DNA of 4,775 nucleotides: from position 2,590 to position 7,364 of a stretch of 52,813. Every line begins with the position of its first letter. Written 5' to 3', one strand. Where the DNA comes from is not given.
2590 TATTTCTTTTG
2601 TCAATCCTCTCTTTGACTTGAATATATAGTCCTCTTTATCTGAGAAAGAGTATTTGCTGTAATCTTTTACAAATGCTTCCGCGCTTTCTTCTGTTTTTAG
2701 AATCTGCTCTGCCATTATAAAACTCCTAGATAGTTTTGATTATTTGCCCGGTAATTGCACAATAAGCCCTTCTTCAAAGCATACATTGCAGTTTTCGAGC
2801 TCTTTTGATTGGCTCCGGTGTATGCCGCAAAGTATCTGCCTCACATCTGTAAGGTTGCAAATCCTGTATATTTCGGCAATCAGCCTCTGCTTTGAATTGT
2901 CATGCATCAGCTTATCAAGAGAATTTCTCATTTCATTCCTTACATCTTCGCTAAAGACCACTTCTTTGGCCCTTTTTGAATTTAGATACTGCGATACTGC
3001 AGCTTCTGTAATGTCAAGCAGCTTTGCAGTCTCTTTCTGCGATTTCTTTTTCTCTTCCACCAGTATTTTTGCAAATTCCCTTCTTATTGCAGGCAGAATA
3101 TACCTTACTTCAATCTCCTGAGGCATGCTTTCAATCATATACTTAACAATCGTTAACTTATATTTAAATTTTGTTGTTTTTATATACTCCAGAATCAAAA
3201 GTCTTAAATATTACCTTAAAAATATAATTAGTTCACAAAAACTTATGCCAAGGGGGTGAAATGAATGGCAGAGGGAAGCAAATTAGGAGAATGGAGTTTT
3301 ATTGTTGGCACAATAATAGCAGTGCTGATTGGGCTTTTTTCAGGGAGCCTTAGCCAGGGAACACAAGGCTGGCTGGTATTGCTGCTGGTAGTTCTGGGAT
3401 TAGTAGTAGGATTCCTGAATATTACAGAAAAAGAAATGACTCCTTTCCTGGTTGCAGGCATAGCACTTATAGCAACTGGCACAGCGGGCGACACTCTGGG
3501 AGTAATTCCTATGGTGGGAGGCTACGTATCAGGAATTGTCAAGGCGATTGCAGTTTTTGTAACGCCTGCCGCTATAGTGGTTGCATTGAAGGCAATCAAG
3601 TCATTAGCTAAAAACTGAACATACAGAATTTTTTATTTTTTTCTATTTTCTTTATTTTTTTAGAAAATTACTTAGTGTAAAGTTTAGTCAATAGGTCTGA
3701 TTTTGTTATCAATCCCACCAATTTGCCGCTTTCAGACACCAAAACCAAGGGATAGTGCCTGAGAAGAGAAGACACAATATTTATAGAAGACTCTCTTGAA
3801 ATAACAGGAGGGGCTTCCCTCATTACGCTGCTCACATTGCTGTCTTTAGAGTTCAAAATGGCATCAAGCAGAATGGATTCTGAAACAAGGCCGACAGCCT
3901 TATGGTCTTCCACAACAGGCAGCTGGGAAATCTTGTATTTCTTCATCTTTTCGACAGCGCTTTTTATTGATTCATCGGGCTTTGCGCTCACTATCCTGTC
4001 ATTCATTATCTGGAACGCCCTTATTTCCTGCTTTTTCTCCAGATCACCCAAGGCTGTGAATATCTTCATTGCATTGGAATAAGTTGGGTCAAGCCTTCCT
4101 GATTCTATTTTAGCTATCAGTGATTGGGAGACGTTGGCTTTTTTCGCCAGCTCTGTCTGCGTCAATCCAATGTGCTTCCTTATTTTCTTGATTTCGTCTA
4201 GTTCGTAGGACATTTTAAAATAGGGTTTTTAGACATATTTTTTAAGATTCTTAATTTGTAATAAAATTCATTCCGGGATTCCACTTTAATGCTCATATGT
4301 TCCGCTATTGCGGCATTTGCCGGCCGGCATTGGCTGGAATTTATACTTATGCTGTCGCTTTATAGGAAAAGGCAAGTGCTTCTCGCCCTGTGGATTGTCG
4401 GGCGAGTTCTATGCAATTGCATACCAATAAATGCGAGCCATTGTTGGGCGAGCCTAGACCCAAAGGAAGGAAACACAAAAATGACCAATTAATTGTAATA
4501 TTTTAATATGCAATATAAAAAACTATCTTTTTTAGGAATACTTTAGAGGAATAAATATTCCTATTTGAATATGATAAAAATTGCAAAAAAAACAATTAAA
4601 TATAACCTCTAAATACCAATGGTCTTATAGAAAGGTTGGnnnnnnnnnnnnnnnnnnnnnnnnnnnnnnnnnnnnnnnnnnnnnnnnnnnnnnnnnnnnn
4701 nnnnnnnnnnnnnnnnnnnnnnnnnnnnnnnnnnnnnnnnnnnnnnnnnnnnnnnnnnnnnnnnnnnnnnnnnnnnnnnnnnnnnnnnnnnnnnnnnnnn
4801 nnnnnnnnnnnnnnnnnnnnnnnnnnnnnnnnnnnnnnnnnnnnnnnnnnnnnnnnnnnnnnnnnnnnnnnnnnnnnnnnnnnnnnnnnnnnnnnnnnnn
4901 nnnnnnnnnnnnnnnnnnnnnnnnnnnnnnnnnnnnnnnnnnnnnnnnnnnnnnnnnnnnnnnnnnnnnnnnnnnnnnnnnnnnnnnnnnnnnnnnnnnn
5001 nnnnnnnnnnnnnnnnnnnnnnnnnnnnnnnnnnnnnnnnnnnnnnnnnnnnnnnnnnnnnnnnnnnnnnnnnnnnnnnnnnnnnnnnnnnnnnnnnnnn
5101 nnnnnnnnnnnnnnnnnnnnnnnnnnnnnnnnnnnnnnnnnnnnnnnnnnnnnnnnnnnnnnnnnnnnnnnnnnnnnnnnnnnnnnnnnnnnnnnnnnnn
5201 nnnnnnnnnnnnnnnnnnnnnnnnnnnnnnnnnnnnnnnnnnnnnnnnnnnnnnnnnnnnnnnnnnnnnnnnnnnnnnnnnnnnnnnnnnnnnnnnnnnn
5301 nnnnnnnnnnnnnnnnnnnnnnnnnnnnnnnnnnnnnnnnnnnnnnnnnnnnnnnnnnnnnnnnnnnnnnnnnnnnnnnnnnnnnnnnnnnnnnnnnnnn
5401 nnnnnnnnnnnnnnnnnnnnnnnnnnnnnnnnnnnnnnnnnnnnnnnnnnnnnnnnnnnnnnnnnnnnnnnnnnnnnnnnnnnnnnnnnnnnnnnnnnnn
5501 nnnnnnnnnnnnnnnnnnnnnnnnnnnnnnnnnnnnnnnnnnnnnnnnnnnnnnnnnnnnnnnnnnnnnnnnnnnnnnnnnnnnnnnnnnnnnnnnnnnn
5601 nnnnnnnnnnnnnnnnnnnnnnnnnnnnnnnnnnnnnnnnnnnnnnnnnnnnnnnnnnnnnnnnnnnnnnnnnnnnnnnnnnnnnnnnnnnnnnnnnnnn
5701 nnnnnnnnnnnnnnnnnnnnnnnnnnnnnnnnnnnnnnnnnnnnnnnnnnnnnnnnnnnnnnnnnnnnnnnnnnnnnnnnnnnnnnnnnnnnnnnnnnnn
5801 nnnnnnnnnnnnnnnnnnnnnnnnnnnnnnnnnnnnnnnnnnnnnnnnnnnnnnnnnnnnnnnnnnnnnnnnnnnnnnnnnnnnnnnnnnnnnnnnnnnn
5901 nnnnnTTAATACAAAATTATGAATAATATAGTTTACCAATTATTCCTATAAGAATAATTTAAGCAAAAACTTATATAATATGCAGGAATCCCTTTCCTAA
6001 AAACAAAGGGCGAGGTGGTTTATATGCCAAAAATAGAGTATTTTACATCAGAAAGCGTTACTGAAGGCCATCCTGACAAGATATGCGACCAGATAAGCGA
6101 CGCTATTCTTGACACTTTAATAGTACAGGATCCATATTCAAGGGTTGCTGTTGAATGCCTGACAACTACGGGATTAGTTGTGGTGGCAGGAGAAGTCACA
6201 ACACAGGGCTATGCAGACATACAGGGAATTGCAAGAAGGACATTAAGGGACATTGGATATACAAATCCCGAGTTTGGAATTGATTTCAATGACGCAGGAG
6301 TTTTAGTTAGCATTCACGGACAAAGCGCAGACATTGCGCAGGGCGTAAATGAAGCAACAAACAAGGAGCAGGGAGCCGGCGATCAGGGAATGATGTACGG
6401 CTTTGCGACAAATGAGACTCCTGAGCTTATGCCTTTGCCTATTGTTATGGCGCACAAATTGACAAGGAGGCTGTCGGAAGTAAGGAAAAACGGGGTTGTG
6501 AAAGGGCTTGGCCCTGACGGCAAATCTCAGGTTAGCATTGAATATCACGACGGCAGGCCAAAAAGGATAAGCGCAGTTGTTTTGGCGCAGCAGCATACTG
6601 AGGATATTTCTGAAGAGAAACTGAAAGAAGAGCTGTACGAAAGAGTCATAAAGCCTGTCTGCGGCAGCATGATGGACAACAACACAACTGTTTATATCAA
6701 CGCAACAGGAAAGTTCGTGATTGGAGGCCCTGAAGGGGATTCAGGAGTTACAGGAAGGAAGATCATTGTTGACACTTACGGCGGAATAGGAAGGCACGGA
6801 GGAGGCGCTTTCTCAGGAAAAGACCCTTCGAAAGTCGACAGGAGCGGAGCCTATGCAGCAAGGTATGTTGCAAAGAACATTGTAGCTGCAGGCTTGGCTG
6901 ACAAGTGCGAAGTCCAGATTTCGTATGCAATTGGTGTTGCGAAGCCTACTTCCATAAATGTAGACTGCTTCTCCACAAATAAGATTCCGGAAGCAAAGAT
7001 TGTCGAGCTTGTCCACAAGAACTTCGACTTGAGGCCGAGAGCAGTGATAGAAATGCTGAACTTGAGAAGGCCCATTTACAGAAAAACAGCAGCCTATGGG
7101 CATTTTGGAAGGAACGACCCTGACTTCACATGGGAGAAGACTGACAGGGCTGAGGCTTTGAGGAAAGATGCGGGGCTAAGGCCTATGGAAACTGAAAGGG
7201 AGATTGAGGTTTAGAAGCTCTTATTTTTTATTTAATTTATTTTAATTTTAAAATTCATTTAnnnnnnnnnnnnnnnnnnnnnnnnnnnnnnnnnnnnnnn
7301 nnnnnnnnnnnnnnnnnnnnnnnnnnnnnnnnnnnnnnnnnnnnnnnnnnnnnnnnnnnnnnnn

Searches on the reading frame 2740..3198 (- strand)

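Call 25: search_protein_families(library=pfam, proteins=[window:2740-3198:-], max_evalue=0.01)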
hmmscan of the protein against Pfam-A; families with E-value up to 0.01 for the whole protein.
window:2740-3198:- (152 aa): 3 families
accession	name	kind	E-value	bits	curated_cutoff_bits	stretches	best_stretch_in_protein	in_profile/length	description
PF01381.28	HTH_3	-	0.00011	22.5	23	1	46-77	4-35/55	Helix-turn-helix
PF08281.18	Sigma70_r4_2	-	0.0085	16.2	25.7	0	47-72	22-47/54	Sigma-70, region 4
PF15978.11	TnsD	-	0.0091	15.5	32.4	0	42-103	190-255/355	Tn7-like transposition protein D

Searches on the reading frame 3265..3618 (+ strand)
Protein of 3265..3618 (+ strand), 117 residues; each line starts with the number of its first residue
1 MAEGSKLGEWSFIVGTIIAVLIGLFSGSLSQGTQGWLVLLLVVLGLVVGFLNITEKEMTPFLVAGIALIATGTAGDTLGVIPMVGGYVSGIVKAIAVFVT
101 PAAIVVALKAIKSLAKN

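Call 25: search_protein_families(library=pfam, proteins=[window:3265-3618:+], max_evalue=0.01)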
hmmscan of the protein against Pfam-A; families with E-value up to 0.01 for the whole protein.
window:3265-3618:+ (117 aa): 1 family
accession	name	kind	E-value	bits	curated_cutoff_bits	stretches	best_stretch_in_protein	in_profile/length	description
PF09527.15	ATPase_gene1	-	0.00011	22.7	26.6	1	5-53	5-51/54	Putative F0F1-ATPase subunit Ca2+/Mg2+ transporter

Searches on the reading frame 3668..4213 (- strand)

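Call 25: search_protein_families(library=pfam, proteins=[window:3668-4213:-], max_evalue=0.01)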
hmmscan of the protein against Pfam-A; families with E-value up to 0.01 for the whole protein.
window:3668-4213:- (181 aa): 5 families
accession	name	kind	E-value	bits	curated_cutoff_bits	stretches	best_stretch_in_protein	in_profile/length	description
PF00571.33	CBS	-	5.5e-23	81.5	24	2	68-120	3-56/57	CBS domain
PF01381.28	HTH_3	-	1.3e-13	51.2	23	1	8-56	1-49/55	Helix-turn-helix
PF12844.13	HTH_19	-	2.7e-09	37.2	30.2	1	8-60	4-56/64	Helix-turn-helix domain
PF13560.12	HTH_31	-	1.1e-06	29.2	27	1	8-46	6-45/64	Helix-turn-helix domain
PF13744.12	HTH_37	-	0.00086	19.5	27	1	7-49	22-64/80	Helix-turn-helix domain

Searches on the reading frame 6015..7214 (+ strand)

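Call 14: search_protein_families(library=pfam, proteins=[window:6015-7214:+])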
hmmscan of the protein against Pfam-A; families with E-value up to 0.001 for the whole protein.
window:6015-7214:+ (399 aa): 3 families
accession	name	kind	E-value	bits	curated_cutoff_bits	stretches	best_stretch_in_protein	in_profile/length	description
PF02773.21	S-AdoMet_synt_C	-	1.1e-70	236.4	25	1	236-375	1-138/138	S-adenosylmethionine synthetase, C-terminal domain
PF02772.21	S-AdoMet_synt_M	-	1.8e-45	154.4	29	1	118-234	1-120/120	S-adenosylmethionine synthetase, central domain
PF00438.25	S-AdoMet_synt_N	-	3.2e-40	137.1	33.1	1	9-105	3-99/99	S-adenosylmethionine synthetase, N-terminal domain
